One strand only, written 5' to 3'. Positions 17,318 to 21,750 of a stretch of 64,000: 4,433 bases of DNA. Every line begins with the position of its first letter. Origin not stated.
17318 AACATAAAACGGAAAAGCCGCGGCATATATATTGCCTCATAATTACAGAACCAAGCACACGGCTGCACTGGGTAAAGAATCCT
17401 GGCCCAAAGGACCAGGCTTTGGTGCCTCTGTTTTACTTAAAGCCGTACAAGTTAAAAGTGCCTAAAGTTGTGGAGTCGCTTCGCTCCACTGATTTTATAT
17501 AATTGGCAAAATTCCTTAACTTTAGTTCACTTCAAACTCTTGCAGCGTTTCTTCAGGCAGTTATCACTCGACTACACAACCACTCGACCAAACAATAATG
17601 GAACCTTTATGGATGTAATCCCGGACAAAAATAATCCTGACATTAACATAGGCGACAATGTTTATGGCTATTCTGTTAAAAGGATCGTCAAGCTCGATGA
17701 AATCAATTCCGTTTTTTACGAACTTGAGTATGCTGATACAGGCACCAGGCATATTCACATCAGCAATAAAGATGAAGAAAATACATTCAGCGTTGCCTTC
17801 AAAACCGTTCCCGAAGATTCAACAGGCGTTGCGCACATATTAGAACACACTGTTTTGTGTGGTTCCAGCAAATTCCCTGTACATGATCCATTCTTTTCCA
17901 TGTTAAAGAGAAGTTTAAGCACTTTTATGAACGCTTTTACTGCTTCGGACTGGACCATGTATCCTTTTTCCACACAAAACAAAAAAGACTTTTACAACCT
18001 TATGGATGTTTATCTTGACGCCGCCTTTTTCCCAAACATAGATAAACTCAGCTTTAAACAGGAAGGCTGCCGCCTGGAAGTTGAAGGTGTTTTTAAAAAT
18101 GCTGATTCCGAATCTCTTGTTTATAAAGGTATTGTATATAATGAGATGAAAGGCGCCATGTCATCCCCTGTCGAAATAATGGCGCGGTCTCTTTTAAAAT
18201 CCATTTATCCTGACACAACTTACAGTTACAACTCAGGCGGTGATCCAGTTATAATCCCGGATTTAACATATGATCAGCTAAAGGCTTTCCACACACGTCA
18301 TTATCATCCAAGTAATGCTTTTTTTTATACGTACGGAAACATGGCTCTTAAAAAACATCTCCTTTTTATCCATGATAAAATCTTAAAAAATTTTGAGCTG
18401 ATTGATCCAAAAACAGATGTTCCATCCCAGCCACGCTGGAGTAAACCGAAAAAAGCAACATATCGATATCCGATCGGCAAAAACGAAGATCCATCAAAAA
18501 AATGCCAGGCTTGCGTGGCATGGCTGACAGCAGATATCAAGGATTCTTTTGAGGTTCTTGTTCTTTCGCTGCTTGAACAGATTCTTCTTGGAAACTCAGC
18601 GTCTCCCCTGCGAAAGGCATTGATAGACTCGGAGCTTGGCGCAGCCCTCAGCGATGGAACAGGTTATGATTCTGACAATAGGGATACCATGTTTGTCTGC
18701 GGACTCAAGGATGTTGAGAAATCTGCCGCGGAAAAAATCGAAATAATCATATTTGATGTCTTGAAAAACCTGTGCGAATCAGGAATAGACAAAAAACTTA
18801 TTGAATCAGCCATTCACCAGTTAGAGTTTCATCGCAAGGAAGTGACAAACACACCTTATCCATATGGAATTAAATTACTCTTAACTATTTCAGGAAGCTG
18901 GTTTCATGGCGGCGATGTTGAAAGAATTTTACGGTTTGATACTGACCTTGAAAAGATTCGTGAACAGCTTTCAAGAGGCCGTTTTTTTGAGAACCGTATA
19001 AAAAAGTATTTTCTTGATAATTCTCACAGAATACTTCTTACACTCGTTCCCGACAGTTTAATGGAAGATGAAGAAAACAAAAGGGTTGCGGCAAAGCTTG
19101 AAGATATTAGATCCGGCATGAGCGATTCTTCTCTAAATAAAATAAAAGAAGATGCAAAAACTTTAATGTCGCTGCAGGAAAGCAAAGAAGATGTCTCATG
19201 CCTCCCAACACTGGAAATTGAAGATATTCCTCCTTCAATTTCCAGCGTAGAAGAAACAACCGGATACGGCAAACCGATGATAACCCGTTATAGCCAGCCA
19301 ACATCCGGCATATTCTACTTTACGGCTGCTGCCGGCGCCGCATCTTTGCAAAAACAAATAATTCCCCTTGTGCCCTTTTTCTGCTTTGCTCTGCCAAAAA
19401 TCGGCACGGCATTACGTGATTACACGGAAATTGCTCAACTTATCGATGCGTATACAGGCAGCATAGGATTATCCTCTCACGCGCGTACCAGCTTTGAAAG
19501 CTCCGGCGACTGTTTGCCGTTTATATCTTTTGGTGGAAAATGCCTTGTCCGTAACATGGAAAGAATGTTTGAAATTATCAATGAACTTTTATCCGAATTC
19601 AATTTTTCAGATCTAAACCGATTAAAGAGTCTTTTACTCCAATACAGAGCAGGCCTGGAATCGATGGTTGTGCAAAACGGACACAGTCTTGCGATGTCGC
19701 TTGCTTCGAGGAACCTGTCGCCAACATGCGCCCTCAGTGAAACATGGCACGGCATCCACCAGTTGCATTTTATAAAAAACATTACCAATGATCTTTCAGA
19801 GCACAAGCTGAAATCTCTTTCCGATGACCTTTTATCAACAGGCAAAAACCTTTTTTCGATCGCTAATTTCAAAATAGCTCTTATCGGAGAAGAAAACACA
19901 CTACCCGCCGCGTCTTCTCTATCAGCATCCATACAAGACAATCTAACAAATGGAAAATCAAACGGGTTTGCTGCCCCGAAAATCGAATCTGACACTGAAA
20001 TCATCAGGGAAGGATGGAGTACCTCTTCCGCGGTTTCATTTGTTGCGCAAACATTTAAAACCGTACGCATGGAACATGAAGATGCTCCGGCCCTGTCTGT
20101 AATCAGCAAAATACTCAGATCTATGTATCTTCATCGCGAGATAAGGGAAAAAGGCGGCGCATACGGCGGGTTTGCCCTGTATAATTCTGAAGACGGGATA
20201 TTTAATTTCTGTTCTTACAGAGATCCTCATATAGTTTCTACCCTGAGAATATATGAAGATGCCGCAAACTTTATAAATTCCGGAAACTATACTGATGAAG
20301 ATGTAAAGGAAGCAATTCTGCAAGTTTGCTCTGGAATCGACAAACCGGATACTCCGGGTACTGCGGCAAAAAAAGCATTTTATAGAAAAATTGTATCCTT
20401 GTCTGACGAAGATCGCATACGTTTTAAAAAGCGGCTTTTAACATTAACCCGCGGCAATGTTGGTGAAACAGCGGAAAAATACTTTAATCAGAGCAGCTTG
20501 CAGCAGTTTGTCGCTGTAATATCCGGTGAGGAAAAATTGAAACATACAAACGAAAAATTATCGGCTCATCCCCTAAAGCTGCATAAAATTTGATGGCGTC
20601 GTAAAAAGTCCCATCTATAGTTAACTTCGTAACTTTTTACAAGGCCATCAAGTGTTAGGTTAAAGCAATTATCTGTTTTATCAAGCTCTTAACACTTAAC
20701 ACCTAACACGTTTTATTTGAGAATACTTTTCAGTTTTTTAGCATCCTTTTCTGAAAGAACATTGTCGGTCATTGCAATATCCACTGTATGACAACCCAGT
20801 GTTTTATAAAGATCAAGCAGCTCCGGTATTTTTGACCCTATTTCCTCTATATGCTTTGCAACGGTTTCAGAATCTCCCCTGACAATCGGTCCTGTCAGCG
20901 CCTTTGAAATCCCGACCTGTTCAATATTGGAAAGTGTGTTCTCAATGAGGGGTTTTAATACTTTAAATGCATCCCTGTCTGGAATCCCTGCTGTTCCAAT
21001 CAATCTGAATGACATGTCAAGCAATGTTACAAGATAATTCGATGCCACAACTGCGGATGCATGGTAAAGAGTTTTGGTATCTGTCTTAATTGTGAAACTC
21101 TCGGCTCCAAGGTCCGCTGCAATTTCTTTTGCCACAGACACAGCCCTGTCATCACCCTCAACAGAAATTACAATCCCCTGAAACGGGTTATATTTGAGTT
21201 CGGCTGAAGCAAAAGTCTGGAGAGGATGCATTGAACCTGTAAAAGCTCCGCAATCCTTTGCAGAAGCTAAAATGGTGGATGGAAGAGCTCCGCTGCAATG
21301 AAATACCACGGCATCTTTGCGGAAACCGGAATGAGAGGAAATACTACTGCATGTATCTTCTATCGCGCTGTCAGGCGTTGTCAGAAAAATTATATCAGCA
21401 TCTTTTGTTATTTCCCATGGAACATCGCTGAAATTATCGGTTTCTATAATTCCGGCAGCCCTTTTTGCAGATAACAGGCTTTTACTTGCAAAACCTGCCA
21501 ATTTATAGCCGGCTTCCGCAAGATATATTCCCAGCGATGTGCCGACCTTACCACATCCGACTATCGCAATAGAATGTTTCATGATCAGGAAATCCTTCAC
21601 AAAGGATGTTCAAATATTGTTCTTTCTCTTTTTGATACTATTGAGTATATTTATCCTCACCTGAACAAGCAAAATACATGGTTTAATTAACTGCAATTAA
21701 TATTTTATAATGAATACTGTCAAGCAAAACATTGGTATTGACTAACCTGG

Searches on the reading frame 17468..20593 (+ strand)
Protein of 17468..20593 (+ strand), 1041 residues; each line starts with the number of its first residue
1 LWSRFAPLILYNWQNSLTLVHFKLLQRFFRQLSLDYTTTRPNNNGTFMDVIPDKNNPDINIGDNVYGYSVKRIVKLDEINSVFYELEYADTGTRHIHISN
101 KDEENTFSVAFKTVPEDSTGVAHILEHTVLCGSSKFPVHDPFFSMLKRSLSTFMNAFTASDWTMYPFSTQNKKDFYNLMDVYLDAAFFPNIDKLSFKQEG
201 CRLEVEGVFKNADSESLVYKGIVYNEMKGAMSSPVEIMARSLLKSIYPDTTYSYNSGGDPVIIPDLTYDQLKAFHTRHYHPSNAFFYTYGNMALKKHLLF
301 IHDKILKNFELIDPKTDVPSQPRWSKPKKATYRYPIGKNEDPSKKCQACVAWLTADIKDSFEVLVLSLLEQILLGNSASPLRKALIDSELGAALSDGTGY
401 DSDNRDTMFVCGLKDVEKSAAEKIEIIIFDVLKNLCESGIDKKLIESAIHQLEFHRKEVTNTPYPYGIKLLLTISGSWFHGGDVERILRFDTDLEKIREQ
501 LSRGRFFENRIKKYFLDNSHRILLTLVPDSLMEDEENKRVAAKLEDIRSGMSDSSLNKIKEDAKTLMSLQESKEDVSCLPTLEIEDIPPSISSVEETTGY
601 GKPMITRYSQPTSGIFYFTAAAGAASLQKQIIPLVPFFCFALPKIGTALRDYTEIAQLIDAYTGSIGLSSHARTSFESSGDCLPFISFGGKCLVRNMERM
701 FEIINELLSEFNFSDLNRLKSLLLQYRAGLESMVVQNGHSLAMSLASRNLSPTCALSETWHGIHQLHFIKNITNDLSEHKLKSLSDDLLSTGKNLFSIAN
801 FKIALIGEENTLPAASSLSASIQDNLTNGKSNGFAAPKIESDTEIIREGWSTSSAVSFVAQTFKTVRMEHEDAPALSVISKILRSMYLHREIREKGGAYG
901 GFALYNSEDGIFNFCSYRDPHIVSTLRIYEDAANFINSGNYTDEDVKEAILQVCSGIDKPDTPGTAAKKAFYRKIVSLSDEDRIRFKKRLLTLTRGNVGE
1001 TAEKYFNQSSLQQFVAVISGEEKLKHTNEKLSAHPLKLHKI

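Call 8: search_protein_families(library=pfam, proteins=[window:17468-20593:+], max_evalue=0.01)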
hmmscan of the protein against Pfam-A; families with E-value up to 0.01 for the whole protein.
window:17468-20593:+ (1041 aa): 4 families
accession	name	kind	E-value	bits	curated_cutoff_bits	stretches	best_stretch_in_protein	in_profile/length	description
PF08367.16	M16C_assoc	-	5.2e-68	229.4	25.3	1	526-772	1-252/252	Peptidase M16C associated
PF05193.26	Peptidase_M16_C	-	3.8e-29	102.3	23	2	265-452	1-181/181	Peptidase M16 inactive domain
PF22516.1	PreP_C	-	2.1e-28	99.5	27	1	853-1005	7-158/173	PreP C-terminal domain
PF00675.25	Peptidase_M16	-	6.3e-09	36.3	22.3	1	115-208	27-119/149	Insulinase (Peptidase family M16)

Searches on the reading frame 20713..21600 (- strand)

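Call 8: search_protein_families(library=pfam, proteins=[window:20713-21600:-], max_evalue=0.01)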
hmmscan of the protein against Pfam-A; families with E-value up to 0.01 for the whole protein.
window:20713-21600:- (295 aa): 8 families
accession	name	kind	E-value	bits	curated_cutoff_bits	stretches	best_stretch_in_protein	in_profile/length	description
PF10728.14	DUF2520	-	2e-39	134.6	25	1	143-270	1-123/125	Domain of unknown function (DUF2520)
PF10727.15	Rossmann-like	-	2.4e-14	53.6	23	1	8-126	14-131/131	Rossmann-like domain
PF03807.23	F420_oxidored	-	3.5e-06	28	21.6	1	11-89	2-80/94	NADP oxidoreductase coenzyme F420-dependent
PF02558.23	ApbA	-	0.00021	21.4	22.2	1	11-90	1-89/150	Ketopantoate reductase PanE/ApbA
PF07991.19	KARI_N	-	0.0019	18.3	20.6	1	7-83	3-76/165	Acetohydroxy acid isomeroreductase, NADPH-binding domain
PF01210.29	NAD_Gly3P_dh_N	-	0.0027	18.1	23.1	0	11-41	2-32/158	NAD-dependent glycerol-3-phosphate dehydrogenase N-terminus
PF01408.29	GFO_IDH_MocA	-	0.0041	18.2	24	1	11-79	3-74/120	Oxidoreductase family, NAD-binding Rossmann fold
PF03446.21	NAD_binding_2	-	0.0071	16.8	21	0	10-107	1-97/161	NAD binding domain of 6-phosphogluconate dehydrogenase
